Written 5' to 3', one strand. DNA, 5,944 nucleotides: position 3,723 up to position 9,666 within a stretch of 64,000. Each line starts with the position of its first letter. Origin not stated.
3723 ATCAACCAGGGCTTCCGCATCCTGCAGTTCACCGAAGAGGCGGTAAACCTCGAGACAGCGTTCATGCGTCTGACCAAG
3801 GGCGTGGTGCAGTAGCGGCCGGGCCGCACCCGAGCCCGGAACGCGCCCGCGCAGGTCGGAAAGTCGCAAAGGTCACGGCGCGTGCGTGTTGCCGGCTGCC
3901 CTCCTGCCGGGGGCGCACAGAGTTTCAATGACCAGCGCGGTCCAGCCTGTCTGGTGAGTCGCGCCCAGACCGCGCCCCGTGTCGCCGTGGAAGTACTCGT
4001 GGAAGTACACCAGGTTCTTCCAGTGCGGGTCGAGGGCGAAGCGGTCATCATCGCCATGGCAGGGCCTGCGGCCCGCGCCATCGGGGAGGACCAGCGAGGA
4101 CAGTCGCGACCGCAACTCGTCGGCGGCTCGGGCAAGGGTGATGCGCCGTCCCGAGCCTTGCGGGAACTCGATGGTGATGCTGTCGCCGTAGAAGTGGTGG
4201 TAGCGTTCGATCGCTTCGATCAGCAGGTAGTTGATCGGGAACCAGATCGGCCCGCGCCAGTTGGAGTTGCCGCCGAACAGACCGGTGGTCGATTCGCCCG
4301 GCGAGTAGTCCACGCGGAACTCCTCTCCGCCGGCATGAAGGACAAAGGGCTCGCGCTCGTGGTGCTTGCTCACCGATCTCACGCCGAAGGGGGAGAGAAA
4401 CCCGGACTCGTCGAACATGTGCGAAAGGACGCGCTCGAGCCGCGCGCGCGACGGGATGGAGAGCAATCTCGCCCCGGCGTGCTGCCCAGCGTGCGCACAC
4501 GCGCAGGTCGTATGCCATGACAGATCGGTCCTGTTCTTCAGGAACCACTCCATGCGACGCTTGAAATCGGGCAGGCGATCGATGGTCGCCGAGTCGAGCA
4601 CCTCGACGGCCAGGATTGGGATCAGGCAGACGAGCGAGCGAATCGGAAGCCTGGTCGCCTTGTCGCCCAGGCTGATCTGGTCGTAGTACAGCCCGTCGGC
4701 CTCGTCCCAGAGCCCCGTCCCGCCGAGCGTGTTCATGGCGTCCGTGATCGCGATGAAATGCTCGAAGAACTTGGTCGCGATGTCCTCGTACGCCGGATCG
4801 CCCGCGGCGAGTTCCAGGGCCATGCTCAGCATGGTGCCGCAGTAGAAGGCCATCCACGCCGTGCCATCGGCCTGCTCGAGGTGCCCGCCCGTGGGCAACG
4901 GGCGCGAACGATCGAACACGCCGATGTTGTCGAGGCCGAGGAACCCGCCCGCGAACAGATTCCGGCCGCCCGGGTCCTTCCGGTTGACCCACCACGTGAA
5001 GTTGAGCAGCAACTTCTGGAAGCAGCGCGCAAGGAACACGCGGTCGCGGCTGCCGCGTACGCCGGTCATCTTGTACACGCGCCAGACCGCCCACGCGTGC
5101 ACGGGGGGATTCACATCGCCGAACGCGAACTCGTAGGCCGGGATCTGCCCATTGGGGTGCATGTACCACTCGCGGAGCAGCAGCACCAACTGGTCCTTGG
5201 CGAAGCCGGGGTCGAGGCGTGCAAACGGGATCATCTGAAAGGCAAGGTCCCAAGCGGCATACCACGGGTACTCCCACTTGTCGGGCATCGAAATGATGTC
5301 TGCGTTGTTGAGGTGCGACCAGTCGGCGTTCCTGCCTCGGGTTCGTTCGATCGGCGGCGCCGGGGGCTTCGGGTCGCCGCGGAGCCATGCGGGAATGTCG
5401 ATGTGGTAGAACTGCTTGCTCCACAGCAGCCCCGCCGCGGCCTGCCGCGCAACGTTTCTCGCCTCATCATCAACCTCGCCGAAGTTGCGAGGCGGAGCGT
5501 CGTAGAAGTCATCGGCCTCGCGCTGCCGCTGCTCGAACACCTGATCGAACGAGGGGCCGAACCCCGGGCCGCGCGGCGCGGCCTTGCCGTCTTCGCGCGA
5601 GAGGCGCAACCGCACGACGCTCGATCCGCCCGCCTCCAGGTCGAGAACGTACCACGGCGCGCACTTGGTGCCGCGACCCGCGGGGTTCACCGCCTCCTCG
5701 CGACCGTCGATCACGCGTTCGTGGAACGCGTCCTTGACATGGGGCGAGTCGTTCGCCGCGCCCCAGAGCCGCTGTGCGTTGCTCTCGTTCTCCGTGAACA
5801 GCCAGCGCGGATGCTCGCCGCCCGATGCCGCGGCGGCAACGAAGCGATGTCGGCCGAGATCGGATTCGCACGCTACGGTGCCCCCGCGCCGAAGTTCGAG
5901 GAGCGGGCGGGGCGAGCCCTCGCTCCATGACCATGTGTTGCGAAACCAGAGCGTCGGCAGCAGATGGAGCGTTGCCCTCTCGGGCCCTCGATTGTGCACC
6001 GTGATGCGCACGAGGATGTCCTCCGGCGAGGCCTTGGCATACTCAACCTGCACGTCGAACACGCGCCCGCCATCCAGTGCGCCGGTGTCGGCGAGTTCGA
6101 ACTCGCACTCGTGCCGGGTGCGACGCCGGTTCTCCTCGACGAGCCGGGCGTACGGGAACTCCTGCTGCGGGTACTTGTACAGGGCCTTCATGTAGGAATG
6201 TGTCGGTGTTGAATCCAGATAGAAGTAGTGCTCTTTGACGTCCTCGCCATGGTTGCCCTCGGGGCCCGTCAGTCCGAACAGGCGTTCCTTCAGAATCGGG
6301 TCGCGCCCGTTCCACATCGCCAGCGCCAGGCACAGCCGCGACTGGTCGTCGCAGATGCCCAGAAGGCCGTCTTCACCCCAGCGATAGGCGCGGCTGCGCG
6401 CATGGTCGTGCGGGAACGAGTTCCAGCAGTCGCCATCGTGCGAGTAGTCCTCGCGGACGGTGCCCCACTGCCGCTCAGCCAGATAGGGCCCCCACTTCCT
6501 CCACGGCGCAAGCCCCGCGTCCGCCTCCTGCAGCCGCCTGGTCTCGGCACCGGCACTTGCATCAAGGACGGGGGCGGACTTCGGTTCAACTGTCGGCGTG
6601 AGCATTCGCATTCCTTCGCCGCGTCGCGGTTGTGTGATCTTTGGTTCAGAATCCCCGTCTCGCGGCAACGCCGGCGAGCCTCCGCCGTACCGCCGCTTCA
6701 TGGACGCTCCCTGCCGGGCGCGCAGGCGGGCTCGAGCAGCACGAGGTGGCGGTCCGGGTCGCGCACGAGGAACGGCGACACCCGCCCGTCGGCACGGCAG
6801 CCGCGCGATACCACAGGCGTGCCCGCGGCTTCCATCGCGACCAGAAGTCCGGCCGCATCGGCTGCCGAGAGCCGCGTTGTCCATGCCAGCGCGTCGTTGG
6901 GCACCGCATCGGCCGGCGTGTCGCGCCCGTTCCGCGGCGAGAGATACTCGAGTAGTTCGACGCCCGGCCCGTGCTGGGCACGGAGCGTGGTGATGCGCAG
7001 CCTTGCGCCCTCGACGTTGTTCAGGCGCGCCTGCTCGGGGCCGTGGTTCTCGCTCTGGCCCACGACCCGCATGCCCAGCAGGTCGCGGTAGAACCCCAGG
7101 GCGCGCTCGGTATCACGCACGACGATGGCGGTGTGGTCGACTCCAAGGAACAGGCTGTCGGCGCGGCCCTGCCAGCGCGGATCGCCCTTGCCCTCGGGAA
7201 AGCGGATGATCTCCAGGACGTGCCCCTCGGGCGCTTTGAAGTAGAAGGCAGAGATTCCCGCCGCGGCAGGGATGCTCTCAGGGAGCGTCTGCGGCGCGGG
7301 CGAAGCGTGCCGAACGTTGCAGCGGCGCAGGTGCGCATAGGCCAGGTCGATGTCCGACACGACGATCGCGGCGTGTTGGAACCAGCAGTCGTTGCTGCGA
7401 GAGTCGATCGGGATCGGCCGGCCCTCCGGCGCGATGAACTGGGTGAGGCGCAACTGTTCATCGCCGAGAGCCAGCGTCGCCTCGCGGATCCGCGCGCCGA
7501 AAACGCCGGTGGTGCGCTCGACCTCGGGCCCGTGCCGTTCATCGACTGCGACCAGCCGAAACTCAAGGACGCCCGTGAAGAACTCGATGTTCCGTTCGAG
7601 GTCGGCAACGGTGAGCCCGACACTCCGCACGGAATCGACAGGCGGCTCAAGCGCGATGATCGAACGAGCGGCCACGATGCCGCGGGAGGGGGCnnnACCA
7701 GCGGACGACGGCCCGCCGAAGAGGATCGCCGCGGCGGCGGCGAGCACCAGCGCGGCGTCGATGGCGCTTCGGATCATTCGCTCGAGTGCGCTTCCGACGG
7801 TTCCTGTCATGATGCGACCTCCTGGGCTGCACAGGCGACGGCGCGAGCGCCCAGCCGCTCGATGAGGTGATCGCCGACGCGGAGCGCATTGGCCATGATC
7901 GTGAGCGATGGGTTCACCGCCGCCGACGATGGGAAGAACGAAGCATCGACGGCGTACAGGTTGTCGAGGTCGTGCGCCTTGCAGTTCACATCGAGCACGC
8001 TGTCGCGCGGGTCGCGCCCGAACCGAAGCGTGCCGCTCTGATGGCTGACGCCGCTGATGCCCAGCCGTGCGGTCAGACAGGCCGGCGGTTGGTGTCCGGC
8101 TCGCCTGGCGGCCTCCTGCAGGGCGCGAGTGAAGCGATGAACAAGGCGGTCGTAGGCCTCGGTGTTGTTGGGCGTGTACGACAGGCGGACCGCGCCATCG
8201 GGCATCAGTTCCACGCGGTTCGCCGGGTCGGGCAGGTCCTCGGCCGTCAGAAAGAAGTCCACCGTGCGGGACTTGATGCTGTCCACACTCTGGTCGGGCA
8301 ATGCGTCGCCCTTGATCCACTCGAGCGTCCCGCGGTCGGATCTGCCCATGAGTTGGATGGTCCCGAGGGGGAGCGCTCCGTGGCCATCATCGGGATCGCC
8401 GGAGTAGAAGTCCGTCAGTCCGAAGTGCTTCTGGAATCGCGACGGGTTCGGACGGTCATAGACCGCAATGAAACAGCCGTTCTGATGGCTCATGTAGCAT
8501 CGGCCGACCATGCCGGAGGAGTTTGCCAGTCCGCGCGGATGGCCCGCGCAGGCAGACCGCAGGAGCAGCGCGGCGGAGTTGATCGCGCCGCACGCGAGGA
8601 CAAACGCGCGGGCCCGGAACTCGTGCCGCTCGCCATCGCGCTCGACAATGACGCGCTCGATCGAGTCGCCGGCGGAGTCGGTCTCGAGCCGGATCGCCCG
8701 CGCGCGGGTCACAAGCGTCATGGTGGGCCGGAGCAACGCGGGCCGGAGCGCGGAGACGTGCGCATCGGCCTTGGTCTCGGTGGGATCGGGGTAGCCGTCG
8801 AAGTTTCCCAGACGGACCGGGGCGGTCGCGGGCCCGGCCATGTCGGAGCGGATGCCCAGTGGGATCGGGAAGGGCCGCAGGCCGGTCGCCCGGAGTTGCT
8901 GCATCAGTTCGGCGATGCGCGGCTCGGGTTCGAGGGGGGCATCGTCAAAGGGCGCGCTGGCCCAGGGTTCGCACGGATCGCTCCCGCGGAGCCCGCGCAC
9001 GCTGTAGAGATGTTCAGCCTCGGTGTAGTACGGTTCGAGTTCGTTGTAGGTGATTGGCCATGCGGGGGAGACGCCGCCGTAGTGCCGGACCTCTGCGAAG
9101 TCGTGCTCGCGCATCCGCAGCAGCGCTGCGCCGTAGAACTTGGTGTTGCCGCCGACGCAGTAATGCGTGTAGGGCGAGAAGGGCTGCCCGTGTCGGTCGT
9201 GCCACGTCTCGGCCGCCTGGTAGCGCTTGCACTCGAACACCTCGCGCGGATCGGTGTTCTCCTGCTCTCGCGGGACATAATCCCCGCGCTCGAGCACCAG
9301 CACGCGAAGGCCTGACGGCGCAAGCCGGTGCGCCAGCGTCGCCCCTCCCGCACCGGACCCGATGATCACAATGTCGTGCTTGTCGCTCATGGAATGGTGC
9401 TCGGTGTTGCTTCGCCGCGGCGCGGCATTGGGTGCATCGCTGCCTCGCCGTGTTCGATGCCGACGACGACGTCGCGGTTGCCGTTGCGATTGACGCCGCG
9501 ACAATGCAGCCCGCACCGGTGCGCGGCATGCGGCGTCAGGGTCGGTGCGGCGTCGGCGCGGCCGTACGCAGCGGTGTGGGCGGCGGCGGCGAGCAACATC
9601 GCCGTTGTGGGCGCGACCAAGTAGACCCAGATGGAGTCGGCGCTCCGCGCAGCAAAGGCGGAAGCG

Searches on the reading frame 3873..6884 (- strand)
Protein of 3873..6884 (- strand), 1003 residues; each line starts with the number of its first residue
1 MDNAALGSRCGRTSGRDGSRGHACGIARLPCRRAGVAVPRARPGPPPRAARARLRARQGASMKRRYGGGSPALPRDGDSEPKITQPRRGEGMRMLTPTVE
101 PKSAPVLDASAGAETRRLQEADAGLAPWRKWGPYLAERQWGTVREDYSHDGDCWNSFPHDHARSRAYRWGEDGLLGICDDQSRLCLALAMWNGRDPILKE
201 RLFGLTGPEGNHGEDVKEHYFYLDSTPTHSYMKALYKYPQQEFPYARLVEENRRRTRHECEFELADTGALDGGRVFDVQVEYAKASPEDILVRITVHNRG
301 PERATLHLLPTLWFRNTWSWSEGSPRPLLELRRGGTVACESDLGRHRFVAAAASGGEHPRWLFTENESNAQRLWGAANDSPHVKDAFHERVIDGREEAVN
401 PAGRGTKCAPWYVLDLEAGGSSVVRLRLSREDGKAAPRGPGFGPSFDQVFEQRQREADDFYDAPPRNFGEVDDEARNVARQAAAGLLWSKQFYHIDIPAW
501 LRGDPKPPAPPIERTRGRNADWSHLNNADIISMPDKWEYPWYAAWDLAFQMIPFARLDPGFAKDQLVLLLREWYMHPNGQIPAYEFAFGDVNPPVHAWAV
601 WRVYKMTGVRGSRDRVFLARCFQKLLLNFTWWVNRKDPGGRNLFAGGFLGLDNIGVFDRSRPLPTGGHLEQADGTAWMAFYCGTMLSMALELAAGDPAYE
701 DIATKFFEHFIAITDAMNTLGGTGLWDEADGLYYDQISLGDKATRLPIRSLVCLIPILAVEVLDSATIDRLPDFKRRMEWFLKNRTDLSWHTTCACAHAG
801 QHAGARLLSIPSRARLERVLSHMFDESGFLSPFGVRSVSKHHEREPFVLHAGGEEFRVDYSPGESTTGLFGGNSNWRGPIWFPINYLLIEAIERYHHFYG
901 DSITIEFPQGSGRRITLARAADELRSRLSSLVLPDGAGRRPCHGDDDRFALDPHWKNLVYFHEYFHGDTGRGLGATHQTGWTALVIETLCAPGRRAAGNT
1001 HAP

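Call 98: search_protein_families(library=pfam, proteins=[window:3873-6884:-], max_evalue=0.001)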
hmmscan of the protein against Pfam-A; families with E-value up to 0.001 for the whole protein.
window:3873-6884:- (1003 aa): 2 families
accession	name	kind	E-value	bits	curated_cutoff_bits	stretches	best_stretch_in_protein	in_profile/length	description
PF22422.2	MGH1-like_GH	-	2.4e-25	90.3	27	2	539-645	1-114/356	Mannosylglycerate hydrolase MGH1-like glycoside hydrolase domain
PF03200.22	Glyco_hydro_63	-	3.3e-10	39.8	22.4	1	812-901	362-432/492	Glycosyl hydrolase family 63 C-terminal domain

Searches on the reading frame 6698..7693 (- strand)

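Call 98: search_protein_families(library=pfam, proteins=[window:6698-7693:-], max_evalue=0.001)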
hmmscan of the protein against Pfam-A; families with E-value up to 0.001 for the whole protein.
window:6698-7693:- (331 aa): 3 families
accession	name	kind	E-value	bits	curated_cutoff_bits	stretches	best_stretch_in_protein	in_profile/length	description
PF00903.31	Glyoxalase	-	1.1e-20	74.6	20.6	2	25-162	5-121/121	Glyoxalase/Bleomycin resistance protein/Dioxygenase superfamily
PF13669.12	Glyoxalase_4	-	4.7e-13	49.8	27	2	186-301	1-100/109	Glyoxalase/Bleomycin resistance protein/Dioxygenase superfamily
PF22677.2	Ble-like_N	-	1.2e-05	25.4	24.5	0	188-209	5-26/41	Bleomycin resistance protein-like N-terminal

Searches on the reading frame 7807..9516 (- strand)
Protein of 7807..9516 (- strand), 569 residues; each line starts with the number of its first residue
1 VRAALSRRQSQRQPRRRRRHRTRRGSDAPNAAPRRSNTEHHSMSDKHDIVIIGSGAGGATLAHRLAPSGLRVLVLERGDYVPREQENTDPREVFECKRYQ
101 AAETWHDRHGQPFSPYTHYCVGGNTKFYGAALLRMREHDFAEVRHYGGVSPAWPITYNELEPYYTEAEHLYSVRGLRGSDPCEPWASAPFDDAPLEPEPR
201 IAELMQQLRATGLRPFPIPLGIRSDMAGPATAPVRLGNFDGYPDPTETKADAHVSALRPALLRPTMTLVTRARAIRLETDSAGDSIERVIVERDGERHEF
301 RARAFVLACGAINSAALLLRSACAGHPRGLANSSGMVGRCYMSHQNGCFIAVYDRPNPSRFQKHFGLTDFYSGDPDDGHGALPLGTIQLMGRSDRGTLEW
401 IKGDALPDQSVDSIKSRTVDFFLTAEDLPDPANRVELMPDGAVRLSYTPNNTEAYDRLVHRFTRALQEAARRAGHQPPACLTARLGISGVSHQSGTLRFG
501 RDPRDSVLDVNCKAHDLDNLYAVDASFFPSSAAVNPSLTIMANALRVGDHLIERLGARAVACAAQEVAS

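Call 68: search_protein_families(library=pfam, proteins=[window:7807-9516:-], max_evalue=0.001)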
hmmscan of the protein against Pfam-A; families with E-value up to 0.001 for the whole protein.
window:7807-9516:- (569 aa): 8 families
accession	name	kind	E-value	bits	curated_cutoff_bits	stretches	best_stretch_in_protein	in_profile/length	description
PF05199.19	GMC_oxred_C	-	1.9e-18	67.8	24.6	1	479-544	62-139/139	GMC oxidoreductase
PF00890.30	FAD_binding_2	-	3.8e-10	40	20.4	1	48-80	1-33/414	FAD binding domain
PF01266.30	DAO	-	9.2e-09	35.7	27.9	1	48-81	1-34/353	FAD dependent oxidoreductase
PF13450.12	NAD_binding_8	-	1.2e-06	29.1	21.9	1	51-81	1-31/68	NAD(P)-binding Rossmann-like domain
PF00732.25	GMC_oxred_N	-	1.3e-06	28.9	23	1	241-339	118-211/218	GMC oxidoreductase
PF07992.20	Pyr_redox_2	-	0.00013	22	26.1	1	47-82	1-36/291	Pyridine nucleotide-disulphide oxidoreductase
PF12831.13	FAD_oxidored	-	0.00015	21.7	27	0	48-80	1-33/416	FAD dependent oxidoreductase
PF05834.18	Lycopene_cycl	-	0.00021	20.9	23.4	1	48-87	1-42/380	Lycopene cyclase protein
